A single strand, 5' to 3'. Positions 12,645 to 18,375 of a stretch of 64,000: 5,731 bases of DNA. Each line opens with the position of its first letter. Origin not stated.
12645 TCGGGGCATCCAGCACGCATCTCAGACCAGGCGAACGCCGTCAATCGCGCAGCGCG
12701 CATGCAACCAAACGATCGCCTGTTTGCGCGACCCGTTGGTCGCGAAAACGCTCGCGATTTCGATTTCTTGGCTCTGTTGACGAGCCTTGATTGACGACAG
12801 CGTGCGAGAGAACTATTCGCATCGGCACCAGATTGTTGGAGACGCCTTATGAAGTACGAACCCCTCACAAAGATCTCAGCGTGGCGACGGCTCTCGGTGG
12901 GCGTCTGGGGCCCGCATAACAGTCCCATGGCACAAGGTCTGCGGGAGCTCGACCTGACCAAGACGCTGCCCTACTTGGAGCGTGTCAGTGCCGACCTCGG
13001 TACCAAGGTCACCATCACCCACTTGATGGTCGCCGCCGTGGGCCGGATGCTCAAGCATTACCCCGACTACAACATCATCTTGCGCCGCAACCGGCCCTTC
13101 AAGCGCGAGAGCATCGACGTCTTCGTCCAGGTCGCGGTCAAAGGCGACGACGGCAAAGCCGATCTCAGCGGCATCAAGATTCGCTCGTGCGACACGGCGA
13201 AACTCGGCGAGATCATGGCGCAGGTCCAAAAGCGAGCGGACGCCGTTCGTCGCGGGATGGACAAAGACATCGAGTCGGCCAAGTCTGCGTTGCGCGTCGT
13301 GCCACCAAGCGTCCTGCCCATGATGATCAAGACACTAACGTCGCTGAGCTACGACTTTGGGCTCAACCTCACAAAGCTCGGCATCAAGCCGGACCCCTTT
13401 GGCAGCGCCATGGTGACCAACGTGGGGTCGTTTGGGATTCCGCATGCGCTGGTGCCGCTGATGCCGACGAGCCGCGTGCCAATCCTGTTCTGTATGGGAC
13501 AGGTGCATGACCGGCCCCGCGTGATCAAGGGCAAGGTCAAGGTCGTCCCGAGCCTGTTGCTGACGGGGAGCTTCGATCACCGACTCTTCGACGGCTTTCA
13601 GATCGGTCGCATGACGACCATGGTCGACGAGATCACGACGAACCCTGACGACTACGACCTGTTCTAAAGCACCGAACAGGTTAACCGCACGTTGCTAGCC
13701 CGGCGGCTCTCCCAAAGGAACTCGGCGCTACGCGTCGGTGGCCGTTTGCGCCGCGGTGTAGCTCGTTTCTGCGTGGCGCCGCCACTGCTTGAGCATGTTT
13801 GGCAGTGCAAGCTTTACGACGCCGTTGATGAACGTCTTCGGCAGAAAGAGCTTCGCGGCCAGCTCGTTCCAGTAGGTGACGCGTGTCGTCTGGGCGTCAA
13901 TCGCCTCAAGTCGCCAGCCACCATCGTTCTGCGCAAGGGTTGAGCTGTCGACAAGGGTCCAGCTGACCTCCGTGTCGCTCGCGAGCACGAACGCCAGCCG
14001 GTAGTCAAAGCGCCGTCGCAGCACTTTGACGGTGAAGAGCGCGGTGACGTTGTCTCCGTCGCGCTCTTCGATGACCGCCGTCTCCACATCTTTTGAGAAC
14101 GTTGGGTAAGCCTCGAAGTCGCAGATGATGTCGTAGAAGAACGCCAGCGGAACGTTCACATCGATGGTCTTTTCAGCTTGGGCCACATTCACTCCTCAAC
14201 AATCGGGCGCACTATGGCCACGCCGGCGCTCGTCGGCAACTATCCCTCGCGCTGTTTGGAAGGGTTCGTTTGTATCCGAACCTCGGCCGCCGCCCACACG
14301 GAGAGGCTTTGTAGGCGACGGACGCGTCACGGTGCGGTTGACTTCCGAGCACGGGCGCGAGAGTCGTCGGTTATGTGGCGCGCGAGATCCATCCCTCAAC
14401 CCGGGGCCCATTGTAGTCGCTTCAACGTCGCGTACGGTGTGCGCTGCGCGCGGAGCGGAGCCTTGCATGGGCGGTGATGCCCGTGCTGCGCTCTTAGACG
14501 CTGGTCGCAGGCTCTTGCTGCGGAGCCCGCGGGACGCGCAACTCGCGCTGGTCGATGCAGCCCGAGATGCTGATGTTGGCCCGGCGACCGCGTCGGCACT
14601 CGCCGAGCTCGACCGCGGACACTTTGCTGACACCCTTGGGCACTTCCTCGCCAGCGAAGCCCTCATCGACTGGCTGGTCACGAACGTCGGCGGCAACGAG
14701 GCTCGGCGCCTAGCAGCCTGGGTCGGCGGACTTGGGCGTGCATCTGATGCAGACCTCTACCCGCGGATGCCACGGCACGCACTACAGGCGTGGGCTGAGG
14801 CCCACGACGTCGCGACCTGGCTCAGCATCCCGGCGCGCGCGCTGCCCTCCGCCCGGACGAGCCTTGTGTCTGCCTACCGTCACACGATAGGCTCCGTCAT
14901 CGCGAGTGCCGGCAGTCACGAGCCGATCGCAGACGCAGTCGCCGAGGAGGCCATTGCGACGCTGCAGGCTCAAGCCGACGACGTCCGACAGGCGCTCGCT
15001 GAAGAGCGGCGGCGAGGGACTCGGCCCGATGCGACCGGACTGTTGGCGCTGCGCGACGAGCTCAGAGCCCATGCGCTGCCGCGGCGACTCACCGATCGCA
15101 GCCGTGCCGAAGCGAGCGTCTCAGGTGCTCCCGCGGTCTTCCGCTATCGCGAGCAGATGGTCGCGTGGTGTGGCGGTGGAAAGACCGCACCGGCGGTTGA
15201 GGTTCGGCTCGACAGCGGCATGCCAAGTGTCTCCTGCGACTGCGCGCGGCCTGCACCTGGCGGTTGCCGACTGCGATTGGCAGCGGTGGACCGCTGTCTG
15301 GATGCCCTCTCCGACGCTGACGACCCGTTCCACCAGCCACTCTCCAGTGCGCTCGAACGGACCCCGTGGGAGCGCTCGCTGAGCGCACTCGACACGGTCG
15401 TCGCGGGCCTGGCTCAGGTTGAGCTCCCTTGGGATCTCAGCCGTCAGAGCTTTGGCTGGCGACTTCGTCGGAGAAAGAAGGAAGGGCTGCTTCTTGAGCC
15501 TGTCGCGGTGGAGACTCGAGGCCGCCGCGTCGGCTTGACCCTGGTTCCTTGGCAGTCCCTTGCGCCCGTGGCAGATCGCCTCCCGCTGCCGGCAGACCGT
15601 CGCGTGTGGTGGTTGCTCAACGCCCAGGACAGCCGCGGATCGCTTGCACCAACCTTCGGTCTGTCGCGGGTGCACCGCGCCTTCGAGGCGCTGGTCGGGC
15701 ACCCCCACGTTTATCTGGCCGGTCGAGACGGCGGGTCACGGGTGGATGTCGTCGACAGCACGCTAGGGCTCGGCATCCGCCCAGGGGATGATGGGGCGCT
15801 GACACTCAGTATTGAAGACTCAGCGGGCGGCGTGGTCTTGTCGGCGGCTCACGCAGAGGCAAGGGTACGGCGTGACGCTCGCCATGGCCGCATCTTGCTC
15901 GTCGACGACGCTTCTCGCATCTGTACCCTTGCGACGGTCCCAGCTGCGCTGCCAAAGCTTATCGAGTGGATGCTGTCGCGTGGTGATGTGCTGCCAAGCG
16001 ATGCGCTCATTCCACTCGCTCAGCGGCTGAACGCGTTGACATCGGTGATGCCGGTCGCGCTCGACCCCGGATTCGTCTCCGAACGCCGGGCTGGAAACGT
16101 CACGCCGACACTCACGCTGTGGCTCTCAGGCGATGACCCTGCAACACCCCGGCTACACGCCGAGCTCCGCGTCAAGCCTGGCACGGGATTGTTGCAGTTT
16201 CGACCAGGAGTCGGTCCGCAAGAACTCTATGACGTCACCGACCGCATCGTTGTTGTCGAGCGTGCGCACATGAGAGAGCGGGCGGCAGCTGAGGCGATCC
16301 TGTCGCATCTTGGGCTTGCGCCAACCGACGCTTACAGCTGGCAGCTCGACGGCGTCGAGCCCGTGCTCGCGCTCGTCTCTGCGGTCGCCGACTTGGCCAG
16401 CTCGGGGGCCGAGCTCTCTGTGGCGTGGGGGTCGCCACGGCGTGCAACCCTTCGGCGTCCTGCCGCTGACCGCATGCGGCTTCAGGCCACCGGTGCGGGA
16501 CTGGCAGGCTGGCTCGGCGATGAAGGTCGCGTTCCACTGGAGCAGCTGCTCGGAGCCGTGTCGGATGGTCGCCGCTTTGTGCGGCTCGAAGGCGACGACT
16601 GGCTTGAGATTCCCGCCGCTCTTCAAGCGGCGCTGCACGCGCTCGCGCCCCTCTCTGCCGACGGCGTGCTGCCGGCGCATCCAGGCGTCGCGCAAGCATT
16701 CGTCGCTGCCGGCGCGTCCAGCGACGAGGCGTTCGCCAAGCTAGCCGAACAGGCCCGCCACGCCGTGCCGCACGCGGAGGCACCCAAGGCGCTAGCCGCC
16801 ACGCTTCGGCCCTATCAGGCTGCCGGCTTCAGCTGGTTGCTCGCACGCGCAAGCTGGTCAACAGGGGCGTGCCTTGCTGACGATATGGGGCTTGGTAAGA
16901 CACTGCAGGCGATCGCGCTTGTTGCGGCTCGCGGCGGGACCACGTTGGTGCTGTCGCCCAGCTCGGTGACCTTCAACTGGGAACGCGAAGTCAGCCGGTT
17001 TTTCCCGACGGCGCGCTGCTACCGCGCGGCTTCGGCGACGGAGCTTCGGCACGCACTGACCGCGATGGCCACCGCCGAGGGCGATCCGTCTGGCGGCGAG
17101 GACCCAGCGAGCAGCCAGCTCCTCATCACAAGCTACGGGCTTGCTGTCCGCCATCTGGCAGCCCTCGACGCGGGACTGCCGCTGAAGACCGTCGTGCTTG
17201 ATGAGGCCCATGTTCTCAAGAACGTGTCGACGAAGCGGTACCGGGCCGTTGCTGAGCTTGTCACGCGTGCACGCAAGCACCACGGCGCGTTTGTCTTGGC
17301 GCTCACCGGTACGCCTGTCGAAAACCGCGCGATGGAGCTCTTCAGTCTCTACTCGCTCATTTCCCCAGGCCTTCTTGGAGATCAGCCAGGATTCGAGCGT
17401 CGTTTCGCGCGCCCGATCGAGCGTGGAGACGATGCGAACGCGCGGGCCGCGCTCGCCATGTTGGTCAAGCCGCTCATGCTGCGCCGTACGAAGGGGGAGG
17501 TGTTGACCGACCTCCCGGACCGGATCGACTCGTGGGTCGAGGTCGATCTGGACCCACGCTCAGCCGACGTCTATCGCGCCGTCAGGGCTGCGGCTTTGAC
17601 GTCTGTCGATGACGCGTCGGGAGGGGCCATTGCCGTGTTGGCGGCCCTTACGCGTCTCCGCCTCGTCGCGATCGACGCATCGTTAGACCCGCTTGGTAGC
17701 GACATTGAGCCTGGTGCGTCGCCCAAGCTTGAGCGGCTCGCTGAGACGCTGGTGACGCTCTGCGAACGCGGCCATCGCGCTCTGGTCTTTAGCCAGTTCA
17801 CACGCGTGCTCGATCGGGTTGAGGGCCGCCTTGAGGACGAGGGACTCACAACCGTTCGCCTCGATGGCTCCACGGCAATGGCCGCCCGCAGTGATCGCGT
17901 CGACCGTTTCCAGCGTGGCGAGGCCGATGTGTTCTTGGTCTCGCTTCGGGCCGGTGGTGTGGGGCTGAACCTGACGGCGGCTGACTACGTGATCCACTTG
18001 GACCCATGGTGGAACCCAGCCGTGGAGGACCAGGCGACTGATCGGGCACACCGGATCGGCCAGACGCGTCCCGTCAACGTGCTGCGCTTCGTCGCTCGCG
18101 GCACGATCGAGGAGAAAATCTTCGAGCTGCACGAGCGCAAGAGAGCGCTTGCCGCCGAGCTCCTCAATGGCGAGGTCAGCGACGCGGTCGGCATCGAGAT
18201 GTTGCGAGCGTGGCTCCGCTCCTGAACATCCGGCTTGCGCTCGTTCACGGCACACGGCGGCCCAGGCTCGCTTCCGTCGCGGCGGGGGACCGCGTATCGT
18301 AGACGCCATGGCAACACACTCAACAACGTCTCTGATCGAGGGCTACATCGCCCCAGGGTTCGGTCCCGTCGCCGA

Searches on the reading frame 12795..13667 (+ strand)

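Call 38: search_protein_families(library=pfam, proteins=[window:12795-13667:+], max_evalue=0.001)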
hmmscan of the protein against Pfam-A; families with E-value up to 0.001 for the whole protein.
window:12795-13667:+ (290 aa): 1 family
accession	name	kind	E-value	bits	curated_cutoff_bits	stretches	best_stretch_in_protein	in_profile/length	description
PF00198.28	2-oxoacid_dh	-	1.3e-18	67.8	23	2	204-285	149-228/232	2-oxoacid dehydrogenases acyltransferase (catalytic domain)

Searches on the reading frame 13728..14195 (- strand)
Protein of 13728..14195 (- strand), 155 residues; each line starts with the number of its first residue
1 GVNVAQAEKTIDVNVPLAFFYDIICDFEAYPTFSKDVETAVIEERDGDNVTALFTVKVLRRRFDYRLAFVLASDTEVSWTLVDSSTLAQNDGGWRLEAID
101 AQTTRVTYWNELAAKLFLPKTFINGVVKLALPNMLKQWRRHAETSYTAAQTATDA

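Call 38: search_protein_families(library=pfam, proteins=[window:13728-14195:-], max_evalue=0.001)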
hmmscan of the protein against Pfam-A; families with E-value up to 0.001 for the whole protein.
window:13728-14195:- (155 aa): 2 families
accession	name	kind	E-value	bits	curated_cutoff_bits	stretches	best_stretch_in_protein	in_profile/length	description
PF03364.25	Polyketide_cyc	-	5.2e-08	33.6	23.4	1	13-136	1-123/126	Polyketide cyclase / dehydrase and lipid transport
PF10604.15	Polyketide_cyc2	-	5.1e-06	27.3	27.4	1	6-136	3-135/142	Polyketide cyclase / dehydrase and lipid transport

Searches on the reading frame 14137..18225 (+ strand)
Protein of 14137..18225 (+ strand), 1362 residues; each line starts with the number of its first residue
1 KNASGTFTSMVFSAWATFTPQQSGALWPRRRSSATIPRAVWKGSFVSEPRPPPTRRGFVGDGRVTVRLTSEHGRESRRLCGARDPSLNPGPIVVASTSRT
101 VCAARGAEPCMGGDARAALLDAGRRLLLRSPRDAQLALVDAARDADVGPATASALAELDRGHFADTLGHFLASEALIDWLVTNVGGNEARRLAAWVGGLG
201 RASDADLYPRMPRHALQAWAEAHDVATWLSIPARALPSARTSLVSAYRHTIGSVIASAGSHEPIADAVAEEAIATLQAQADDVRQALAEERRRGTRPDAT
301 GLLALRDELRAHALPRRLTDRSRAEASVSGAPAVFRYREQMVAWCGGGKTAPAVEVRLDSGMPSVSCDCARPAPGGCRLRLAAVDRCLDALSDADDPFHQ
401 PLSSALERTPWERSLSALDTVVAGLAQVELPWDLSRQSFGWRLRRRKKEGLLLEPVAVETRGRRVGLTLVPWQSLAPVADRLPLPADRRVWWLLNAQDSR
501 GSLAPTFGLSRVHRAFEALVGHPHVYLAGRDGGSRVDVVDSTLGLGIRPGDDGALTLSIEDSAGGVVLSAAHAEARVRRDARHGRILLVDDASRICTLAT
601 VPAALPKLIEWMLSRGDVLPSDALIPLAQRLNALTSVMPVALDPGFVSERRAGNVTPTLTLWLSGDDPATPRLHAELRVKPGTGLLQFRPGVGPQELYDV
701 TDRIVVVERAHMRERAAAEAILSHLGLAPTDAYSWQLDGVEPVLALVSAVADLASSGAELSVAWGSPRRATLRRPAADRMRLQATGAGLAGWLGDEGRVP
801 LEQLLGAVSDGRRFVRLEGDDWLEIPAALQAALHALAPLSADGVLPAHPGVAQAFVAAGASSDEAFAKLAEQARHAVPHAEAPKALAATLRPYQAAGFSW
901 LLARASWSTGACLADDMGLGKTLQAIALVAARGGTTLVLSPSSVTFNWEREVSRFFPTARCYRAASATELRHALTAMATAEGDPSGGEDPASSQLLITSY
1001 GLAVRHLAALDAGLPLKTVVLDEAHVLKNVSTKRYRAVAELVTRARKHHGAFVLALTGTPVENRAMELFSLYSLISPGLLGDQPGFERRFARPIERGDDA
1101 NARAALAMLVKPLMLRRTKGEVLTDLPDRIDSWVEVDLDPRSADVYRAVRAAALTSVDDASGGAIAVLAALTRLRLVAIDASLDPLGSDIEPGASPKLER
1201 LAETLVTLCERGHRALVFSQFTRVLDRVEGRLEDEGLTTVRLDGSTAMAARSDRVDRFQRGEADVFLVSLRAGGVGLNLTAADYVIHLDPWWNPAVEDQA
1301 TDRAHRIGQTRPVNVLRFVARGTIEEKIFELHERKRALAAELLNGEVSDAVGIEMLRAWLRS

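Call 83: search_protein_families(library=pfam, proteins=[window:14137-18225:+], max_evalue=0.001)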
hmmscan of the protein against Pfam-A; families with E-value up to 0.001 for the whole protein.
window:14137-18225:+ (1362 aa): 2 families
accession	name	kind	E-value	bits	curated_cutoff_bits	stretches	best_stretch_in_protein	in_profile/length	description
PF00176.29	SNF2-rel_dom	-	8.3e-43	147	24.9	1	893-1174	1-281/290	SNF2-related domain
PF00271.37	Helicase_C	-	2.9e-23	82.7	23.5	1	1197-1308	2-110/110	Helicase conserved C-terminal domain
